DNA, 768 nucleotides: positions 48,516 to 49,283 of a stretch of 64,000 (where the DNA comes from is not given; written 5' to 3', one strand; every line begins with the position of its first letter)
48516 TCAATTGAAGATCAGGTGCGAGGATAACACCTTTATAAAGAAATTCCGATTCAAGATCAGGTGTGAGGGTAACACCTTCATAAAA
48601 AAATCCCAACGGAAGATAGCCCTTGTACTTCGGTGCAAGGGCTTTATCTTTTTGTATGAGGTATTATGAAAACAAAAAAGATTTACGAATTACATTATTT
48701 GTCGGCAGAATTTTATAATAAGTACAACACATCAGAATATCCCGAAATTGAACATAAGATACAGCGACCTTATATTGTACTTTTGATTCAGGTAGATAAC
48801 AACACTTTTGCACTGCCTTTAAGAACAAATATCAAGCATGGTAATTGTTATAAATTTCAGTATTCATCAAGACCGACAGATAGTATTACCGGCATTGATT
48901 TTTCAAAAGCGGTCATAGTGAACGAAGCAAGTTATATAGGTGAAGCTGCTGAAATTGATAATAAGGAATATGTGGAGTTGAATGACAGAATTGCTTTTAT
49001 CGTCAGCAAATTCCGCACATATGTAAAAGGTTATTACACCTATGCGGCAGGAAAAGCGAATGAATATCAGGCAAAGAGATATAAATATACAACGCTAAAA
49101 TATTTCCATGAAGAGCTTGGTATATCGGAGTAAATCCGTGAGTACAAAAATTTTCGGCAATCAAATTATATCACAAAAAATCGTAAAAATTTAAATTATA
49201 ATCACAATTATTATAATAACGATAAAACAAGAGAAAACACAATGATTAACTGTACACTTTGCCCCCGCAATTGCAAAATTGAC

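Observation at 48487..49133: Type III (RNA-antitoxin) toxin-antitoxin / abortive-infection locus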

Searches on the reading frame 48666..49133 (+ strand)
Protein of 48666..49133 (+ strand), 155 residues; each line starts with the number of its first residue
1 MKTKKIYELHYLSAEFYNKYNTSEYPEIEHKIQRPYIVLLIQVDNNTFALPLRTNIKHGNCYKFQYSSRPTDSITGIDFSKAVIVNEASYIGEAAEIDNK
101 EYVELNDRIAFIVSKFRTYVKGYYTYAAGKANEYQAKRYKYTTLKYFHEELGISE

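Call 4: search_protein_families(library=pfam, proteins=[window:48666-49130:+], max_evalue=1)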
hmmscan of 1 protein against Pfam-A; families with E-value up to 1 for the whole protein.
window:48666-49130:+ (155 aa): 0 families

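Call 5: search_protein_families(library=padloc, proteins=[window:48666-49130:+], max_evalue=1)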
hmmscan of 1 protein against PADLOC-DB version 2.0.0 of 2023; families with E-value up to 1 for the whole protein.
window:48666-49130:+ (155 aa): 1 family
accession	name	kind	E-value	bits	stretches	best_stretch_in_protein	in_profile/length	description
PDLC03052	Specificity_I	-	0.023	11.7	1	82-142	334-394/464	Type I specificity subunit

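Call 6: search_protein_families(library=ncbifam, proteins=[window:48666-49130:+], max_evalue=1)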
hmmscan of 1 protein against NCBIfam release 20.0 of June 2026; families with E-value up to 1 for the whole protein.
window:48666-49130:+ (155 aa): 2 families
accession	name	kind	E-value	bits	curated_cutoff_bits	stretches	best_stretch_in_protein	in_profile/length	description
NF047358.1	TenpIN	equivalog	3e-42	144.2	90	1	12-151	1-141/141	type III toxin-antitoxin system TenpIN family toxin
NF002463.0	PRK01683.1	equivalog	0.098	12.2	297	1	19-89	3-73/258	trans-aconitate 2-methyltransferase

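Call 8: search_solved_structures(query=window:48666-49130:+, max_evalue=10, show_alignments=3)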
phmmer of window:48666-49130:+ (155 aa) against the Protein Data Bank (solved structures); distinct sequences matched with E-value up to 10: 0.

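Call 17: find_homologous_proteins(query=window:48666-49130:+, max_evalue=0.001)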
Query window:48666-49130:+ (155 aa): 155 proteins with E <= 0.001 among 164 candidates; the best 120 are listed.
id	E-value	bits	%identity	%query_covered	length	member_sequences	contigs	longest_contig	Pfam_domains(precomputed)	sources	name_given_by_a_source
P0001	5.0e-86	304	87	100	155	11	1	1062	-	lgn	-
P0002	2.7e-85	302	87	100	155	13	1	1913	-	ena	-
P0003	3.8e-85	301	88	99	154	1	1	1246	-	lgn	-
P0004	4.8e-85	301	88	99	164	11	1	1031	-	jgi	-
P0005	4.9e-85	301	87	100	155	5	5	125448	-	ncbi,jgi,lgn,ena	-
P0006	6.3e-83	294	85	99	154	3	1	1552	-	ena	-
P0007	1.6e-82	293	85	100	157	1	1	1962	-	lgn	-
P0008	6.4e-82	291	84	100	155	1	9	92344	-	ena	-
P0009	8.8e-82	290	85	99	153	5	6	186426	-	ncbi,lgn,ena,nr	ncbi:MAG: hypothetical protein J6B51_01670 [Clostridia bacterium]|nr:hypothetical protein [Clostridi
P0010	1.7e-81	289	84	99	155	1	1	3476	-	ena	-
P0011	1.9e-81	289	83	100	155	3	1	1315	-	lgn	-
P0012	1.1e-80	287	83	100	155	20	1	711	-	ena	-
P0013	1.8e-80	286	84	100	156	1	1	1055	-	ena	-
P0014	1.9e-80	286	80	100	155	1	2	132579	-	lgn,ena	-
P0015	3.2e-80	285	80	100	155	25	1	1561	-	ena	-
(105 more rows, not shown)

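Call 18: find_related_loci(query=window:48666-49130:+, collection=genome_contigs, flank=5000)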
Query window:48666-49130:+ (155 aa) in genome_contigs; peptide patterns used: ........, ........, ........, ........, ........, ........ (x = any residue, [..] = any of these).
63 stretches matched a pattern; 2 encode a relative of the query (tblastn E <= 1e-3); 2 distinct loci.
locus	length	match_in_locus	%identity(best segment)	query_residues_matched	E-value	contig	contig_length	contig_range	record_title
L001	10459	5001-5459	85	1-153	4e-89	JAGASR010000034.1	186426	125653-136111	MAG: Clostridia bacterium isolate RGIG8738 Water_deer_Colon-4__c318846, whole genome shotgun sequence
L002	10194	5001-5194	80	1-155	2e-20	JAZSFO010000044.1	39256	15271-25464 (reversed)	MAG: Clostridia bacterium isolate T1900044581_TS20190047.MAGScoT_cleanbin_000017 SGB_570_k141_2978696, whole genome shot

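Call 22: find_related_loci(query=A1, collection=metagenome_contigs, flank=3000)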
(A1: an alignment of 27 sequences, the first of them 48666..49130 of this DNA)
Query A1 (155 aa) in metagenome_contigs; peptide patterns used: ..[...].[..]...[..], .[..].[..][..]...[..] (x = any residue, [..] = any of these).
518 stretches matched a pattern; 412 encode a relative of the query (tblastn E <= 1e-3); the best 80 are kept; 80 distinct loci.
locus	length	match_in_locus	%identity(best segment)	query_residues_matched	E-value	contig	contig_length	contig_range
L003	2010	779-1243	88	1-155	1e-96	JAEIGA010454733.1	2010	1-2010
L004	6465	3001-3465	87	1-155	6e-91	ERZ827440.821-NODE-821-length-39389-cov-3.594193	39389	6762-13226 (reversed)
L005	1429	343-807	79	1-155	2e-91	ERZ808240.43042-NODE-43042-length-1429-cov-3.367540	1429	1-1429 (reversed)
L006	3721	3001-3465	61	1-155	9e-64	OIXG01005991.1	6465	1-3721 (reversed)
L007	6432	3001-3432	63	4-147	2e-61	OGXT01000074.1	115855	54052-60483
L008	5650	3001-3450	58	4-153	2e-60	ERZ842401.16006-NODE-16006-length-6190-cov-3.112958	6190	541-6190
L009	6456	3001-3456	61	2-153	1e-59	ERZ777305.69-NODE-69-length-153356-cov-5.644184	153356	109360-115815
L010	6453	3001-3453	54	4-154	6e-57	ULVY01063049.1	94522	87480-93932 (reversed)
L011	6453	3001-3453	54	4-154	3e-57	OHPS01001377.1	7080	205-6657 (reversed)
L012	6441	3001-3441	57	7-153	3e-57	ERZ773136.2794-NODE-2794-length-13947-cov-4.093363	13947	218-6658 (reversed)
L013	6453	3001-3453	54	4-154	5e-57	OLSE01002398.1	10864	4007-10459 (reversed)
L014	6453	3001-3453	54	4-154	5e-57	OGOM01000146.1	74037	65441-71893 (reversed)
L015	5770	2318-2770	54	4-154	5e-57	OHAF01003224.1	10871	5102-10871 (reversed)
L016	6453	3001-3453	54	4-154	5e-57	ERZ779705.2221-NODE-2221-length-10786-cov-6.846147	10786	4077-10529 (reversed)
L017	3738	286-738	54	4-154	1e-56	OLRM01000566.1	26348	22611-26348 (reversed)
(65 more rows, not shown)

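Call 23: find_related_loci(query=A1, collection=viral_contigs, flank=3000)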
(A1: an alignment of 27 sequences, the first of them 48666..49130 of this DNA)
Query A1 (155 aa) in viral_contigs; peptide patterns used: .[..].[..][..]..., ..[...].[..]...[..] (x = any residue, [..] = any of these).
73 stretches matched a pattern; 40 encode a relative of the query (tblastn E <= 1e-3); 40 distinct loci.
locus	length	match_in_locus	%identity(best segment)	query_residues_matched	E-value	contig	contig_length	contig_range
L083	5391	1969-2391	38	11-155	7e-27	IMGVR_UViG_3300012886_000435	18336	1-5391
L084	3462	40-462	37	11-155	3e-26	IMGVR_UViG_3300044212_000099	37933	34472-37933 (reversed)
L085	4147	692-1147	35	6-151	2e-20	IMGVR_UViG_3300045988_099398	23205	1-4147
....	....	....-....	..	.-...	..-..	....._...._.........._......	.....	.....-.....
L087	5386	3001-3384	31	12-147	1e-17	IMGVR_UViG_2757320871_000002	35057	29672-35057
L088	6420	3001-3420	32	9-151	3e-17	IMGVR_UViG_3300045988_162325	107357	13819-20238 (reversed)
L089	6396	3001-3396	30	8-147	7e-17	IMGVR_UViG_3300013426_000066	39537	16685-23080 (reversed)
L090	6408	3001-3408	31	12-155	9e-17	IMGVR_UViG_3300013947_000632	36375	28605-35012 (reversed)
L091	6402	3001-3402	33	12-153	3e-16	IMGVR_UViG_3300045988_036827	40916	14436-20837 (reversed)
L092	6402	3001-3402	33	12-153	3e-16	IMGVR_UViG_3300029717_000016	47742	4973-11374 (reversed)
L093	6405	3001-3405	33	12-149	3e-16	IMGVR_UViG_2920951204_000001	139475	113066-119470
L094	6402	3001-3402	33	12-153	3e-16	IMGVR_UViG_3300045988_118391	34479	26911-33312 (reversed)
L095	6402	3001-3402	33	6-147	7e-16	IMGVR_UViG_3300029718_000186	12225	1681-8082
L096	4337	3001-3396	31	11-147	1e-15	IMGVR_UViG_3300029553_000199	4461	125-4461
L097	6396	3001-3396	31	11-147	1e-15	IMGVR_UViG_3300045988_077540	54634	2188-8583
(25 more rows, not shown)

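Call 39: predict_structure(alignment_id=A1)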
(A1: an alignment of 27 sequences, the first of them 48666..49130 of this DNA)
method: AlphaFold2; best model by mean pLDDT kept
length: 155 residues; sequences in the alignment: 27
mean_pLDDT: 90.3   pTM: 0.86
mean pLDDT of the five models: 90.3, 89.4, 89.2, 88.5, 87.4
residues with pLDDT >= 90: 114; 70-90: 34; 50-70: 4; < 50: 3
segments of 3 or more residues with pLDDT < 50: 1-3
pLDDT, mean of each block of 10 residues (from residue 1): 69 97 94 92 95 83 82 86 97 93 92 95 95 90 96 84
secondary structure, 60 per line:
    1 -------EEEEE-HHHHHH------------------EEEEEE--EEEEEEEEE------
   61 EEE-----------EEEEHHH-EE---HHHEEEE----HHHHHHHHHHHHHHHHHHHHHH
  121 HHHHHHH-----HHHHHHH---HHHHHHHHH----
elements in order: E8-12 H14-19 E38-43 E46-54 E61-63 E75-78 E91-94 H99-127 H133-139 H143-151

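Call 41: fold_search(model_id=the predicted structure, library=pdb)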
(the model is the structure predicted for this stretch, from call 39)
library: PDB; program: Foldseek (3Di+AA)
matches with E <= 10: 202; with E <= 0.001: 0
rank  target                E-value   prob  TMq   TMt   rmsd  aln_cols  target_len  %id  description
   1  4ato_A                4.1e-02  0.99  0.62  0.58   5.7       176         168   16  New insights into the mechanism of bacterial Type III toxin-antitoxin systems: selective toxin inhibition by a non-cod (released 2012-12-26)
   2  5hkc_B                4.9e-02  0.96  0.38  0.49   6.0       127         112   11  Crystal structure of M. tuberculosis MazF-mt3 T52D-F62D mutant in complex with 8-mer RNA (released 2017-01-18)
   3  5hk3_A                4.9e-02  0.90  0.33  0.41   6.7       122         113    9  Crystal structure of M. tuberculosis MazF-mt3 T52D-F62D mutant in complex with DNA (released 2017-01-18)
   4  4mzm_C                5.2e-02  0.95  0.34  0.45   6.5       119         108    8  MazF from S. aureus crystal form I, P212121, 2.1 A (released 2014-05-28)
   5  9g7k_E                5.8e-02  0.91  0.35  0.43   6.6       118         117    8  Staphylococcus aureus MazF in complex with Nanobody 12 (released 2024-07-31)
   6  4mzm_B                6.2e-02  0.92  0.34  0.44   6.5       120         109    8  MazF from S. aureus crystal form I, P212121, 2.1 A (released 2014-05-28)
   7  4mzp_B                6.5e-02  0.90  0.35  0.43   6.7       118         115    8  MazF from S. aureus crystal form III, C2221, 2.7 A (released 2014-05-21)
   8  5hkc_A                7.3e-02  0.89  0.33  0.43   6.6       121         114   11  Crystal structure of M. tuberculosis MazF-mt3 T52D-F62D mutant in complex with 8-mer RNA (released 2017-01-18)
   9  4hke_A                7.3e-02  0.89  0.35  0.42   7.1       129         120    8  Crystal Structure of MoxT of Bacillus anthracis (released 2013-11-13)
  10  4me7_C                7.3e-02  0.87  0.35  0.44   6.6       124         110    9  Crystal structure of Bacillus subtilis toxin MazF in complex with cognate antitoxin MazE (released 2013-10-23)
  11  9g2a_B                7.3e-02  0.82  0.32  0.40   7.0       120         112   10  Staphylococcus aureus MazF in complex with nanobody 4 (released 2024-07-17)
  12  4mzp_A                7.3e-02  0.82  0.32  0.39   7.1       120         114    9  MazF from S. aureus crystal form III, C2221, 2.7 A (released 2014-05-21)
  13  4mzp_E                7.3e-02  0.80  0.30  0.40   7.2       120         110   10  MazF from S. aureus crystal form III, C2221, 2.7 A (released 2014-05-21)
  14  4mzp_C                8.2e-02  0.80  0.31  0.39   7.1       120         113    9  MazF from S. aureus crystal form III, C2221, 2.7 A (released 2014-05-21)
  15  1ne8                  8.7e-02  0.87  0.35  0.42   6.7       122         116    7  YDCE protein from Bacillus subtilis (released 2003-01-14)
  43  9nk4                  4.5e-01  0.08  0.15  0.15  10.1        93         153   13  Prenylated-FMN maturase PhdC E45A mutant from Mycolicibacterium fortuitum bound to flavin mononucleotide (released 2026-02-18)
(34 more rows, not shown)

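Call 42: search_solved_structures(query=A1, max_evalue=10, show_alignments=2)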
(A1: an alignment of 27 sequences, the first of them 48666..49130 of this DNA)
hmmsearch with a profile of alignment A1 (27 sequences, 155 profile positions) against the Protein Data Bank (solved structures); distinct sequences matched with E-value up to 10: 3.
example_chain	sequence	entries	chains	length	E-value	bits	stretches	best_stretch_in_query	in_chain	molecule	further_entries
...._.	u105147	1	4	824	0.86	12.7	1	14-105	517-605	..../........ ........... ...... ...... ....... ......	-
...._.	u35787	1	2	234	1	12.4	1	76-127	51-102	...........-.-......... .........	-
2ri1_A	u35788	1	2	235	1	12.4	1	76-127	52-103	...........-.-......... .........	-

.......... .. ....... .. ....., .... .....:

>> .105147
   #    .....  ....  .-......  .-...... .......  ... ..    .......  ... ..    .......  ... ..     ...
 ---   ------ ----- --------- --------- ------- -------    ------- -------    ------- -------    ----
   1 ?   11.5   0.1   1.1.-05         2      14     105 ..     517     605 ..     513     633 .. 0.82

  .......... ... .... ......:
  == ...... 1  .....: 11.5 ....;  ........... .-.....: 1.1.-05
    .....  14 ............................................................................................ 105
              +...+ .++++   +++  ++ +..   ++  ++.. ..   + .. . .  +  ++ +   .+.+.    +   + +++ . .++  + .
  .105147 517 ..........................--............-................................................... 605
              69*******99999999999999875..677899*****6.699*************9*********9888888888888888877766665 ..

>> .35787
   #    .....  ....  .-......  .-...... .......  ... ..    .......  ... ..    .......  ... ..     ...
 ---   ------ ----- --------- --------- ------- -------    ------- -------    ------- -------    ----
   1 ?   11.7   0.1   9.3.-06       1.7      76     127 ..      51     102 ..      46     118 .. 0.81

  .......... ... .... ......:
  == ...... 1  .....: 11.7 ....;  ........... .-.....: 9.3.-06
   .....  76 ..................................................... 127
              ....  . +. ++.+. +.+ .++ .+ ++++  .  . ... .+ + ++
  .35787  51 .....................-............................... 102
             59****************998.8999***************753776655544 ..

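Call 43: search_protein_families(library=phrogs, proteins=[window:48666-49130:+], max_evalue=0.01)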
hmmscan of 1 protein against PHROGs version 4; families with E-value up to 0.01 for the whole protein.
window:48666-49130:+ (155 aa): 1 family
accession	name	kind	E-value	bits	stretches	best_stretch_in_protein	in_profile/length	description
phrog_8049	-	unknown function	7.4e-28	98.4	1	8-154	2-151/158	-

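Call 44: search_dna_similar(query=window:48666-49130:+, collection=phages, mode=protein, max_rows=15)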
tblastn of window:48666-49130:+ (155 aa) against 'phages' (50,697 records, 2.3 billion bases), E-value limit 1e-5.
Records with a match: 1; places in all: 1; records where one place covers at least 80% of the query: 0.
Best place of each record, by identity: <60% 1.
By first word of the organism name: Vibrio 1.
By host as written in the record: Vibrio cyclitrophicus 10N.286.49.B11 1.
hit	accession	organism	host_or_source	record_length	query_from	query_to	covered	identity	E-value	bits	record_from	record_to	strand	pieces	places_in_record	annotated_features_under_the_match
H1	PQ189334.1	Vibrio phage 10N.286.49.B11_PE001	Vibrio cyclitrophicus 10N.286.49.B11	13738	34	153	77%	29.8%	1e-8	58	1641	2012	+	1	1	hypothetical protein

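Call 45: search_dna_similar(query=window:48666-49130:+, collection=plasmids, mode=protein, max_rows=25)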
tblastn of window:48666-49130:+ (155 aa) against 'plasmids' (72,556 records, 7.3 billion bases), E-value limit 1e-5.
Records with a match: 86; places in all: 88; records where one place covers at least 80% of the query: 42.
Best place of each record, by identity: <60% 86.
By first word of the organism name: Escherichia 17; Bacillus 14; Listeria 14; Salmonella 13; Klebsiella 5; Clostridium 3; Yersinia 3; Edwardsiella 2; Acinetobacter 2; Enterobacter 2; and 11 more.
By predicted mobility (MOB-suite, as given by PLSDB): mobilizable 36; conjugative 32; non-mobilizable 18.
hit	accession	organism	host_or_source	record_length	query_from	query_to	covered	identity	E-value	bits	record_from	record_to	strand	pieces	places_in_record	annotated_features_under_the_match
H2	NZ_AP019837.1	Leptotrichia wadei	-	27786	1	153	99%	38.7%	6e-18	86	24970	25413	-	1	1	hypothetical protein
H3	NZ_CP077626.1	Clostridium estertheticum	single colony,bovine feces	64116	11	154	93%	35.6%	5e-15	78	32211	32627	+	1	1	hypothetical protein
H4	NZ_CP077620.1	Clostridium estertheticum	single colony,bovine feces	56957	12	154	92%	35.9%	1e-14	77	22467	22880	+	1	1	hypothetical protein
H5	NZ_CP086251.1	Clostridium estertheticum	single colony,beef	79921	11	154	93%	34.9%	4e-15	78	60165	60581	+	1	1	hypothetical protein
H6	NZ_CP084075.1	Fusobacterium vincentii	-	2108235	11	153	92%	34.9%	9e-13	71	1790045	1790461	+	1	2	none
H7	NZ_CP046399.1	Bacillus sp. A260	single cell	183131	3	153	97%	31.2%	3e-14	76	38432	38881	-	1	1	hypothetical protein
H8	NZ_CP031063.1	Bacillus sp. AR4-2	cell culture,soil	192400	3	153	97%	31.2%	3e-14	76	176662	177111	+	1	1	hypothetical protein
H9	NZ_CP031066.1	Bacillus sp. SH8-8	cell culture,soil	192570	3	153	97%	31.2%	3e-14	76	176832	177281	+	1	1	hypothetical protein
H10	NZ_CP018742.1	Bacillus cereus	Salad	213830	3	153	97%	31.2%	3e-14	76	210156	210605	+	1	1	hypothetical protein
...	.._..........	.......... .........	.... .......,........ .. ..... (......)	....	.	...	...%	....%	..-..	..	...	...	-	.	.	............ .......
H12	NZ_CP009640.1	Bacillus cereus 03BB108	Dust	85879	3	153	97%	29.9%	3e-12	70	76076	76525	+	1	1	hypothetical protein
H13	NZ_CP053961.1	Bacillus cereus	-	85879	3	153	97%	29.9%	3e-12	70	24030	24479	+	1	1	hypothetical protein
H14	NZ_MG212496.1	Edwardsiella piscicida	Morone saxatilis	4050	1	153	99%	29.5%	8e-12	69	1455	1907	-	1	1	hypothetical protein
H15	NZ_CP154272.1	Vibrio harveyi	large yellow croaker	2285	34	153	77%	37.2%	4e-14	75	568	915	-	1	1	hypothetical protein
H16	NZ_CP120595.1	Priestia flexa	cell culture,Maari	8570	9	152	93%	31.0%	3e-9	61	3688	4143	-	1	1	hypothetical protein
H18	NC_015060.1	Granulicella tundricola MP5ACTX9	-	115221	34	153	77%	36.4%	3e-11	67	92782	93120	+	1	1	hypothetical protein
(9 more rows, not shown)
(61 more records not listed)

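Call 47: find_encoding_contigs(protein=window:48666-49133:+, flank=6000, max_places=6)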
Protein window:48666-49133:+ (155 aa): 19 contigs read that carry it; 2 places shown.
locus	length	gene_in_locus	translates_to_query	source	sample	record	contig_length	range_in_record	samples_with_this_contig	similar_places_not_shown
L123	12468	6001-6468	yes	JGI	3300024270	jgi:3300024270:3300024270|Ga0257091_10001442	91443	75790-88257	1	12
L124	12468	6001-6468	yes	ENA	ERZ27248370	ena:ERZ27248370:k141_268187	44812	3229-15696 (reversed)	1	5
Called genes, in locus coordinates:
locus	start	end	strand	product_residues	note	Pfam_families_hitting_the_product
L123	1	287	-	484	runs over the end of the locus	PF02838:Glyco_hydro_20b (weak), PF00728:Glyco_hydro_20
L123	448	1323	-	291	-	PF04055:Radical_SAM, PF16199:Radical_SAM_C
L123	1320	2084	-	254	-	PF05857:TraX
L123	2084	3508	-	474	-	PF13347:MFS_2, PF07690:MFS_1 (weak)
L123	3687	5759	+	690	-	PF00580:UvrD-helicase (faint), PF13361:UvrD_C (faint), PF13538:UvrD_C_2 (weak)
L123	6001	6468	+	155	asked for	-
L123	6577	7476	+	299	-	PF13353:Fer4_12 (weak), PF04055:Radical_SAM (weak)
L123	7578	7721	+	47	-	-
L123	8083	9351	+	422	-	PF01078:Mg_chelatase (faint), PF05496:RuvB_N, PF00158:Sigma54_activat (faint), PF14532:Sigma54_activ_2 (weak), PF00004:AAA, PF07728:AAA_5, PF16193:AAA_assoc_2, PF12002:MgsA_C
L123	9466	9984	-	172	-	PF20122:DUF6512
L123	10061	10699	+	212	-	PF25087:GMPPB_C (faint), PF00132:Hexapep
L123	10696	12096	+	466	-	PF01406:tRNA-synt_1e, PF01921:tRNA-synt_1f (faint), PF00133:tRNA-synt_1 (weak), PF09334:tRNA-synt_1g (weak), PF09190:DALR_2, PF23493:CysS_C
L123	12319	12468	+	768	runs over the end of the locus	PF02384:N6_Mtase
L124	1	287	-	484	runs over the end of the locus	PF02838:Glyco_hydro_20b (weak), PF00728:Glyco_hydro_20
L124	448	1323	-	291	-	PF04055:Radical_SAM, PF16199:Radical_SAM_C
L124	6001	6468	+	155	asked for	-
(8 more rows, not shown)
